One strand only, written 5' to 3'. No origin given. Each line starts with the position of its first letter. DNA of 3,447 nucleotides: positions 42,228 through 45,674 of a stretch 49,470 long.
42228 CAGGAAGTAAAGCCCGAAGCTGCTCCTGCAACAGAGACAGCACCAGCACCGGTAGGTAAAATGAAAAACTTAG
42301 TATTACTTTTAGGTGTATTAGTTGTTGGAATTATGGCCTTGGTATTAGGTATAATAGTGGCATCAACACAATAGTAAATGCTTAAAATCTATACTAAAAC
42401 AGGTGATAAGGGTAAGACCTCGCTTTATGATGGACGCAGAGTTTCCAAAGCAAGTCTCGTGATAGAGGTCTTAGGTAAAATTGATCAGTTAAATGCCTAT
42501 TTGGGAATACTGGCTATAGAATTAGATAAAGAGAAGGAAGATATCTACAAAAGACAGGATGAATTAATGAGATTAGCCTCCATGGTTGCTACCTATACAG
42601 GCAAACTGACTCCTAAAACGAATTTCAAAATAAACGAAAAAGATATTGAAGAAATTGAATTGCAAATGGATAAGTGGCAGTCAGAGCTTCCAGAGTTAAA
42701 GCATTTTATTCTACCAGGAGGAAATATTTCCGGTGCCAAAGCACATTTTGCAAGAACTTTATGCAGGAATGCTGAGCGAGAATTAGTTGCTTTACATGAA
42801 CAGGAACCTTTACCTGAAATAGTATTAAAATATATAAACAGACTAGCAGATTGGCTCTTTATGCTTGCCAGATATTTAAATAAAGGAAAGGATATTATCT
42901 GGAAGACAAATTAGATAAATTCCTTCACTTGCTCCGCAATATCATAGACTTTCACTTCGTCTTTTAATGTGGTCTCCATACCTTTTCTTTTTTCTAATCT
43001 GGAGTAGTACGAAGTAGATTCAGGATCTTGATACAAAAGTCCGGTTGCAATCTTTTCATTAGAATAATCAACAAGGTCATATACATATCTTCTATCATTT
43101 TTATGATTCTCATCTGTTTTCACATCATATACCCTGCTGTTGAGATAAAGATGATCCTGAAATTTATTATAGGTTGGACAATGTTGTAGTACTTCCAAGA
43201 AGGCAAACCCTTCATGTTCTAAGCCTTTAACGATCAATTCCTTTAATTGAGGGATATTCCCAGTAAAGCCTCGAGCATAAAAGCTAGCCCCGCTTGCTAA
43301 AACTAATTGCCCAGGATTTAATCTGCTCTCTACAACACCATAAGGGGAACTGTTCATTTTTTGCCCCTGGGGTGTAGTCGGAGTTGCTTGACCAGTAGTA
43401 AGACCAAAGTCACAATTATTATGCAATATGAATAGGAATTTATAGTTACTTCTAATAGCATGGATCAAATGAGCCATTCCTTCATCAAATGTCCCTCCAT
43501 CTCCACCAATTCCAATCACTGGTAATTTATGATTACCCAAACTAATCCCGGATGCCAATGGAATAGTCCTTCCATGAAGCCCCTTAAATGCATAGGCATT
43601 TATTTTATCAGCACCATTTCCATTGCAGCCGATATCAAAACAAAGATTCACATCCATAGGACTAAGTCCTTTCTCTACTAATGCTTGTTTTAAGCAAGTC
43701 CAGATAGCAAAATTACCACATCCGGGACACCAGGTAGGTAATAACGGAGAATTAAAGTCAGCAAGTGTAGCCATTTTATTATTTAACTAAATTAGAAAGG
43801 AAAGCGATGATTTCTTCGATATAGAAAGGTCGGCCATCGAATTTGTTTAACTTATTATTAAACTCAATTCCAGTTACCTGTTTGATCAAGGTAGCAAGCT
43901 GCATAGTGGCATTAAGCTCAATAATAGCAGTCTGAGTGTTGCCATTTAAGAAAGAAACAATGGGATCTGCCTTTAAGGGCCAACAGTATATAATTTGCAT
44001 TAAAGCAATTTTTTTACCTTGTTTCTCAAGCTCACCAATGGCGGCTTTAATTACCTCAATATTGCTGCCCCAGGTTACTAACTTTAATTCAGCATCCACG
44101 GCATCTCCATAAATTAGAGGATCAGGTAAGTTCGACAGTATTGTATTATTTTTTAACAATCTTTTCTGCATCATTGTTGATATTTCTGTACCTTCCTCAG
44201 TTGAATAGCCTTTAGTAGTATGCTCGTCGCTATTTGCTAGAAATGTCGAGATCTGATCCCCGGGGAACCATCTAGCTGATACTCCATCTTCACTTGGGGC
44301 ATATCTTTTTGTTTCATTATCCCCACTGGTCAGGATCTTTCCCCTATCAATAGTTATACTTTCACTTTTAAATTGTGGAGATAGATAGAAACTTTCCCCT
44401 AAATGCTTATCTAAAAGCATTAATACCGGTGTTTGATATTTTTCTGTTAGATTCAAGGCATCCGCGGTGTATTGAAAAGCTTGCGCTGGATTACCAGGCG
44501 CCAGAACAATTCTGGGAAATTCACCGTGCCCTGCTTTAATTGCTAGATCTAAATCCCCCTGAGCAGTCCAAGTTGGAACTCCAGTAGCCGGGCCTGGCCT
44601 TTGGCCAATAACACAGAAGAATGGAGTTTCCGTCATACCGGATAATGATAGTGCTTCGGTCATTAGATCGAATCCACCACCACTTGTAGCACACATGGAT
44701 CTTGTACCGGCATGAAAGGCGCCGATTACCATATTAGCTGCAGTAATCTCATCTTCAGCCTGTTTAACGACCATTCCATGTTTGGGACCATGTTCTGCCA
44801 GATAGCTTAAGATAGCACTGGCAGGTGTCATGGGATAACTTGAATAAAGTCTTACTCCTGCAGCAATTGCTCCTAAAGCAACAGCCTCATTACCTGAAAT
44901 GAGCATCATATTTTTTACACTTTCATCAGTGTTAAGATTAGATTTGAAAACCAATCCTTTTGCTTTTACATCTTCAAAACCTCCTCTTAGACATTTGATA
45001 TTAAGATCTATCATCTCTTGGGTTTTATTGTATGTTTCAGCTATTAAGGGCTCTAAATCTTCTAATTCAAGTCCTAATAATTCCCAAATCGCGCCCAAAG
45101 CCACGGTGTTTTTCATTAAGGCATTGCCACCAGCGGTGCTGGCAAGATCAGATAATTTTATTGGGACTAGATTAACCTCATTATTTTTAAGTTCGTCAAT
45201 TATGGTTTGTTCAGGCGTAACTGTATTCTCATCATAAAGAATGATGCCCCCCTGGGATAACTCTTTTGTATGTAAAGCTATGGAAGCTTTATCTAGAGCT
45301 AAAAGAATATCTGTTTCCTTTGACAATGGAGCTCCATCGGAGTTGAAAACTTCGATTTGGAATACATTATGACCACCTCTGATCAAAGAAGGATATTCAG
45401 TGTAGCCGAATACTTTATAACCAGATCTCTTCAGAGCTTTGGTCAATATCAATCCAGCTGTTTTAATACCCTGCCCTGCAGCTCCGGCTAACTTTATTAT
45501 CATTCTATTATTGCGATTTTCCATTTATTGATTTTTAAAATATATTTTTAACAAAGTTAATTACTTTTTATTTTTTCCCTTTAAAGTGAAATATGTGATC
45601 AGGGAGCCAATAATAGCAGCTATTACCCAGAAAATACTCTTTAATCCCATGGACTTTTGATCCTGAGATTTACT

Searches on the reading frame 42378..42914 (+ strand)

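Call 7: search_protein_families(library=pfam, proteins=[window:42378-42914:+], max_evalue=0.001)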
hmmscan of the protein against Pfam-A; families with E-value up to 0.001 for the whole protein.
window:42378-42914:+ (178 aa): 1 family
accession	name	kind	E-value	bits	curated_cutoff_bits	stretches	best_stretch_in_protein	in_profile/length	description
PF01923.23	Cob_adeno_trans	-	1.2e-52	178.9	24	1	4-167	1-171/171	Cobalamin adenosyltransferase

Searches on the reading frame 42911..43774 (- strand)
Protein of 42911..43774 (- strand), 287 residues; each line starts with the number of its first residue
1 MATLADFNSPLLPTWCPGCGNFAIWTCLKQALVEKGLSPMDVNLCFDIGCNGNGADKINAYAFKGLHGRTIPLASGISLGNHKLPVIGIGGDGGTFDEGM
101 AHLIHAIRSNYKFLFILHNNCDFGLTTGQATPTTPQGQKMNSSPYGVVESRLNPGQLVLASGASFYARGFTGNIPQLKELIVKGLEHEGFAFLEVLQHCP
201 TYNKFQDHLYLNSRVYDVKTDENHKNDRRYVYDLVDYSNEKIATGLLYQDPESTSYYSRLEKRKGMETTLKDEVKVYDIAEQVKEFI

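Call 7: search_protein_families(library=pfam, proteins=[window:42911-43774:-], max_evalue=0.001)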
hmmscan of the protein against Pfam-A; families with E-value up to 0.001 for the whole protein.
window:42911-43774:- (287 aa): 2 families
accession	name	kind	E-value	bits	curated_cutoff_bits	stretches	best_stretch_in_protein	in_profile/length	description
PF02775.26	TPP_enzyme_C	-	6.6e-22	78.4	21.9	1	61-195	24-151/151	Thiamine pyrophosphate enzyme, C-terminal TPP binding domain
PF12367.13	PFO_beta_C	-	3.9e-08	33.7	24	1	199-262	1-63/66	Pyruvate ferredoxin oxidoreductase beta subunit C terminal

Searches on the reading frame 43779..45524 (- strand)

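Call 7: search_protein_families(library=pfam, proteins=[window:43779-45524:-], max_evalue=0.001)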
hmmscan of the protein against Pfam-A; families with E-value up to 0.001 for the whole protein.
window:43779-45524:- (581 aa): 3 families
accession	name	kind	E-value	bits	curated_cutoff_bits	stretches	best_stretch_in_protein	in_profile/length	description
PF01855.24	POR_N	-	8.7e-48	163.5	27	1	218-444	2-220/231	Pyruvate flavodoxin/ferredoxin oxidoreductase, thiamine diP-bdg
PF01558.24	POR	-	1.2e-38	133.5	27.4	1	16-184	1-173/173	Pyruvate ferredoxin/flavodoxin oxidoreductase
PF17147.9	PFOR_II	-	7.1e-06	26.7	27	1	478-572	1-102/102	Pyruvate:ferredoxin oxidoreductase core domain II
